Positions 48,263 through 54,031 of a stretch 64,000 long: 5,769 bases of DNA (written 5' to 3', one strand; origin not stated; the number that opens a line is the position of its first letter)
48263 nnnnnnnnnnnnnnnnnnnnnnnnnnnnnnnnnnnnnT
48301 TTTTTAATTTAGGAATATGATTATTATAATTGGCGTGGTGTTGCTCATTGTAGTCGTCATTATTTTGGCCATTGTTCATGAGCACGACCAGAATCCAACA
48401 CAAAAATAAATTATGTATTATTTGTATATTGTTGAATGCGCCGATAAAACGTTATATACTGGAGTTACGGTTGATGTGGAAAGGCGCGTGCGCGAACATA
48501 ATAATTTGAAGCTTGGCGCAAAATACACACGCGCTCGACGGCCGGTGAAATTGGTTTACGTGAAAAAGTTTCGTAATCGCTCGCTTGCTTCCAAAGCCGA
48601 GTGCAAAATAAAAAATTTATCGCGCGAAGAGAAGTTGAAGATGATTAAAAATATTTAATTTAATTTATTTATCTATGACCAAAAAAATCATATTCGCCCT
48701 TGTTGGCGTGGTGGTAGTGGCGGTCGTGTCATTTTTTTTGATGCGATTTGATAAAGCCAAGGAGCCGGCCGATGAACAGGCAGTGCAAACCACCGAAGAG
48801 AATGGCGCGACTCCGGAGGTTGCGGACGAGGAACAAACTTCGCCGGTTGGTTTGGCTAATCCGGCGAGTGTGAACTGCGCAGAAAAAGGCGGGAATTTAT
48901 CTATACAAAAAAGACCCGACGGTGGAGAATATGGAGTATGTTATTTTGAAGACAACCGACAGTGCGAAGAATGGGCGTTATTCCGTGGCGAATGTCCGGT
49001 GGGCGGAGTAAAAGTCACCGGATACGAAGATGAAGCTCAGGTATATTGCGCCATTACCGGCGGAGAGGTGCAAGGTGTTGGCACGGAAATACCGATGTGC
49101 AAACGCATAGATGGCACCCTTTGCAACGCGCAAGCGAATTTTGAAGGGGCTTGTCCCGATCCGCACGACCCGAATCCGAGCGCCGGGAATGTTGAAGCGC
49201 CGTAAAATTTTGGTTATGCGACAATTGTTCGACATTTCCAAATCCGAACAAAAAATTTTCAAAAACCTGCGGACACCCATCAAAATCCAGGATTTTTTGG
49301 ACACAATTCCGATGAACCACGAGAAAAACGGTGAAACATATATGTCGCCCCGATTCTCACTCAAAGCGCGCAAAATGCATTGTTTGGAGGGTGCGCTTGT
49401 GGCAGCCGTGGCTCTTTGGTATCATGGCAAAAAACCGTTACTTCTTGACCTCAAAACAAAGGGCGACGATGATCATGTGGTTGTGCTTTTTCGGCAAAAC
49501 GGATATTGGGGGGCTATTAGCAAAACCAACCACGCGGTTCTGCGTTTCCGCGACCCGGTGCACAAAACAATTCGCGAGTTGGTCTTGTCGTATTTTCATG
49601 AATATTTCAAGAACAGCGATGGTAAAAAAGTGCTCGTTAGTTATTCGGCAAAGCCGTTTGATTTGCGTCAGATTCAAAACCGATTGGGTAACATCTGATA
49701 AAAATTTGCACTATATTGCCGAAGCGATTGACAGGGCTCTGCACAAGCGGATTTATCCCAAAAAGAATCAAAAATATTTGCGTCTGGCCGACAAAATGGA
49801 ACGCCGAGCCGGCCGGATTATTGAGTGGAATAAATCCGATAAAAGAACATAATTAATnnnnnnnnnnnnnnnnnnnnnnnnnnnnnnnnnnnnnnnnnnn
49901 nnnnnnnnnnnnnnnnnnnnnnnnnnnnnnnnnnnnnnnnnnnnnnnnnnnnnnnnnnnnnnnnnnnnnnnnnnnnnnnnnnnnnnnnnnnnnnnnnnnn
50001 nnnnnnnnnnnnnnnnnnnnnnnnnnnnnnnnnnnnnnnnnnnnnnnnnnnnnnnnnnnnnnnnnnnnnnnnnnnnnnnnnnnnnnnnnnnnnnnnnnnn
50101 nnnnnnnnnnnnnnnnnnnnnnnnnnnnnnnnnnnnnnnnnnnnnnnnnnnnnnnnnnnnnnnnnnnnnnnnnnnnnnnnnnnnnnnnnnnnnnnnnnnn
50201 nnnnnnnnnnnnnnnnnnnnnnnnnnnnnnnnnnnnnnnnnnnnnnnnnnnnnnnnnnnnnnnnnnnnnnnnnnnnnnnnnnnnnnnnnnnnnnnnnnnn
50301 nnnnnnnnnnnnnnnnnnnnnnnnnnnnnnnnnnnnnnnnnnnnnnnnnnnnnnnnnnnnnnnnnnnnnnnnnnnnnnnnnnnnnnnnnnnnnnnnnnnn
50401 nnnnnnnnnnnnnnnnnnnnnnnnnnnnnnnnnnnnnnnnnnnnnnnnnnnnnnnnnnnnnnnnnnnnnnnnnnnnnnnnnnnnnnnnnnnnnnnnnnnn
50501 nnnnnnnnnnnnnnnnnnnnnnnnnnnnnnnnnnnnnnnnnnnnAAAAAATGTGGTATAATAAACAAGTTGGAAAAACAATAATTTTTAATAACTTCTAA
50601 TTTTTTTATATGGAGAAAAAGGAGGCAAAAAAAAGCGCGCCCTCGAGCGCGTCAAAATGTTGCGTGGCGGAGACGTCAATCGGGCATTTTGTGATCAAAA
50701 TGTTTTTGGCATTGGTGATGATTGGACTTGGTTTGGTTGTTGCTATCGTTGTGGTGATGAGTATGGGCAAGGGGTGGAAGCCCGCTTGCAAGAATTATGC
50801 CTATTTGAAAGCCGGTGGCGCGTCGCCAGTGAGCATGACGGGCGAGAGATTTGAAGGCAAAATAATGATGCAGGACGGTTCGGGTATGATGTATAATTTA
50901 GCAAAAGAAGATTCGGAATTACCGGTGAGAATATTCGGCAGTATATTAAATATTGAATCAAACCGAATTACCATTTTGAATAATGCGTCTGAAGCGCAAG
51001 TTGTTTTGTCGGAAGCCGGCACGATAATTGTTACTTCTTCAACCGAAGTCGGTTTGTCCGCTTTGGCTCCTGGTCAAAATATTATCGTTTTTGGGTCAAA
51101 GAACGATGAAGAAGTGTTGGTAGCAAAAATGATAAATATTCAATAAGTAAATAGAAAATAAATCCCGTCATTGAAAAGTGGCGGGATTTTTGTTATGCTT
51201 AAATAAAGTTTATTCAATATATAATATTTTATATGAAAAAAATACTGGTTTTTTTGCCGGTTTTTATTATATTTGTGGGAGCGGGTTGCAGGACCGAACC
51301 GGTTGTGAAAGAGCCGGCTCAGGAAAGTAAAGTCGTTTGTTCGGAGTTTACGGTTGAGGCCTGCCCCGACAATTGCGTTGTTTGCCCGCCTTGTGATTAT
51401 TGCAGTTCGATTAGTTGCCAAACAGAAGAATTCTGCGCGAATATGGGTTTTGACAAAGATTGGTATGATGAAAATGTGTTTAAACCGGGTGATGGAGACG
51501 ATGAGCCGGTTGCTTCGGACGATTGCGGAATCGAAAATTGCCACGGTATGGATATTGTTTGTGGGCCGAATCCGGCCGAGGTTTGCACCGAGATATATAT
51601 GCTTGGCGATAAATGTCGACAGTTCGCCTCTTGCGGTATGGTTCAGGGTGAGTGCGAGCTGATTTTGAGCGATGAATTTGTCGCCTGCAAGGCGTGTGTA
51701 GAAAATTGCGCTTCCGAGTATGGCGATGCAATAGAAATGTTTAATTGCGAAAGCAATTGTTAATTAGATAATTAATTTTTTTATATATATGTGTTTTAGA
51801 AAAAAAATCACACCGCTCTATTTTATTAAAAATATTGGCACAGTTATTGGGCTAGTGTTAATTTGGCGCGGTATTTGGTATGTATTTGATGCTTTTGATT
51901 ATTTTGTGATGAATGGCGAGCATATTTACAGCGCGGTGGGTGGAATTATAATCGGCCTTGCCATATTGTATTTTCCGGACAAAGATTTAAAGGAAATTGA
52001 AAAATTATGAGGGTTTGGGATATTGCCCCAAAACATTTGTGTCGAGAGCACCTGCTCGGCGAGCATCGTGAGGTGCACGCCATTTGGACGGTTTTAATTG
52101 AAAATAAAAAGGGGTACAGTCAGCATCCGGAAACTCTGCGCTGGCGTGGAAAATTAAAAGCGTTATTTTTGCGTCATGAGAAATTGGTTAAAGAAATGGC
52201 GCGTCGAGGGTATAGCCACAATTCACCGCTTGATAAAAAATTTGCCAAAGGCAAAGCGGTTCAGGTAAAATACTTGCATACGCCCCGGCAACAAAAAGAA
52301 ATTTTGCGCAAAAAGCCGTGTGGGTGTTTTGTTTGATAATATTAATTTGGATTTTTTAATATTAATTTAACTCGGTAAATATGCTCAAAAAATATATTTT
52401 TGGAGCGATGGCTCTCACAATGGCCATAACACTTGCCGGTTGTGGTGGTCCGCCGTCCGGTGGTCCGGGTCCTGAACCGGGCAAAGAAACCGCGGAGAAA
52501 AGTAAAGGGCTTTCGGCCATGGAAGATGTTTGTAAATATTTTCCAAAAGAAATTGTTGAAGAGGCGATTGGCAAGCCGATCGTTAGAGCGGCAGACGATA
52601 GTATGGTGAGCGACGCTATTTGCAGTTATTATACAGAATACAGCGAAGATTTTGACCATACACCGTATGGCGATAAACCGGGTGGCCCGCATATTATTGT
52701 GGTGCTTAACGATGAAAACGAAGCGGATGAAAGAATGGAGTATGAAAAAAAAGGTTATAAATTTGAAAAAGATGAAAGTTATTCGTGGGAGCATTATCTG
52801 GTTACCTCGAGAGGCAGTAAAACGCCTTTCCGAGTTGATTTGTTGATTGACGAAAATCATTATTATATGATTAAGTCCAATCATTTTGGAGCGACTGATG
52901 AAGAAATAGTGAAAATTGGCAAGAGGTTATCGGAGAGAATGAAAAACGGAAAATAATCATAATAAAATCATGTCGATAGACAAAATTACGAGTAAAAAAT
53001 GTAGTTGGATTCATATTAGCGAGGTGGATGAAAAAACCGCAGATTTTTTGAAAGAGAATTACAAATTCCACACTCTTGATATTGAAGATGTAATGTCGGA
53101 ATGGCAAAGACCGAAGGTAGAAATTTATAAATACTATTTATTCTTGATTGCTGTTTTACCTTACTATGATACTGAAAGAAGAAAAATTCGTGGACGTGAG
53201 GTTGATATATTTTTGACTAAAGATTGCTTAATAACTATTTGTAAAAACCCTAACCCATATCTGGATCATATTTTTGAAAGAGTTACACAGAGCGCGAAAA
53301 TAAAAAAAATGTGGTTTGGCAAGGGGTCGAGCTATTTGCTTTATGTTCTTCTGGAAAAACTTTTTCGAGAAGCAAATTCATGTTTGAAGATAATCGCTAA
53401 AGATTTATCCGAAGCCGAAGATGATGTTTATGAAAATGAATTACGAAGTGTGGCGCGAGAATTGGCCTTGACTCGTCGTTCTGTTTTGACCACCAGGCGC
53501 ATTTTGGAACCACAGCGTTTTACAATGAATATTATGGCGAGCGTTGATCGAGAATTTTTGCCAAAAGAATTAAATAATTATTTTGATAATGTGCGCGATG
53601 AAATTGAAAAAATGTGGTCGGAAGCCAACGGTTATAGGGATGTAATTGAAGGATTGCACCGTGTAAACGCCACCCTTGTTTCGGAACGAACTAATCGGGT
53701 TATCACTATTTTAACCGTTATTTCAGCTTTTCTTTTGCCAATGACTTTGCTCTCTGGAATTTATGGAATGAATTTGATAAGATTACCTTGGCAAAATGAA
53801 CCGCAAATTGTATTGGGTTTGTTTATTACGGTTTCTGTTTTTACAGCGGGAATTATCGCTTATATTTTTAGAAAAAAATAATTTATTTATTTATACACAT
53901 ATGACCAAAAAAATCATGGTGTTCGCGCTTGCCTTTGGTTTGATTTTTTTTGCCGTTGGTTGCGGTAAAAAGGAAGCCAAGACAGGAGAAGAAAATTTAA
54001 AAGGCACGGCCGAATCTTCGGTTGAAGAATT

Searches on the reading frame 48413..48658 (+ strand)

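Call 8: search_protein_families(library=pfam, proteins=[window:48413-48658:+], max_evalue=0.001)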
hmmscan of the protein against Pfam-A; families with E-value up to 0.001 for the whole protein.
window:48413-48658:+ (81 aa): 1 family
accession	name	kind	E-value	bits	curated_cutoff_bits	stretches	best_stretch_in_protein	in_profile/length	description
PF01541.30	GIY-YIG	-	1.5e-17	64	22.6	1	1-74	1-76/78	GIY-YIG catalytic domain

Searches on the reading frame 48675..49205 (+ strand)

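Call 8: search_protein_families(library=pfam, proteins=[window:48675-49205:+], max_evalue=0.001)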
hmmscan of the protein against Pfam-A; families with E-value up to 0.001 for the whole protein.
window:48675-49205:+ (176 aa): 1 family
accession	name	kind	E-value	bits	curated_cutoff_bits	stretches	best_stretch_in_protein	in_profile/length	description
PF03891.20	DUF333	-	1.1e-22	80.5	25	1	59-106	1-47/47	Domain of unknown function (DUF333)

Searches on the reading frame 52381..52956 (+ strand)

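Call 8: search_protein_families(library=pfam, proteins=[window:52381-52956:+], max_evalue=0.001)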
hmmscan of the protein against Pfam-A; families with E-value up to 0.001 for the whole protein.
window:52381-52956:+ (191 aa): 1 family
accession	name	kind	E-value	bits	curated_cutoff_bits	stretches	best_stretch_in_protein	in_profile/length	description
PF12079.13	DUF3558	-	0.00046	20.6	34.1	1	17-112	2-97/173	Protein of unknown function (DUF3558)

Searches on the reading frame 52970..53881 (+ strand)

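Call 8: search_protein_families(library=pfam, proteins=[window:52970-53881:+], max_evalue=0.001)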
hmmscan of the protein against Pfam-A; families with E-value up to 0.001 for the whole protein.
window:52970-53881:+ (303 aa): 1 family
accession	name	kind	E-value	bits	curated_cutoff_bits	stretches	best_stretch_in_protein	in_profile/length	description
PF01544.23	CorA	-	5.4e-55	187.2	27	1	9-302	2-292/292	CorA-like Mg2+ transporter protein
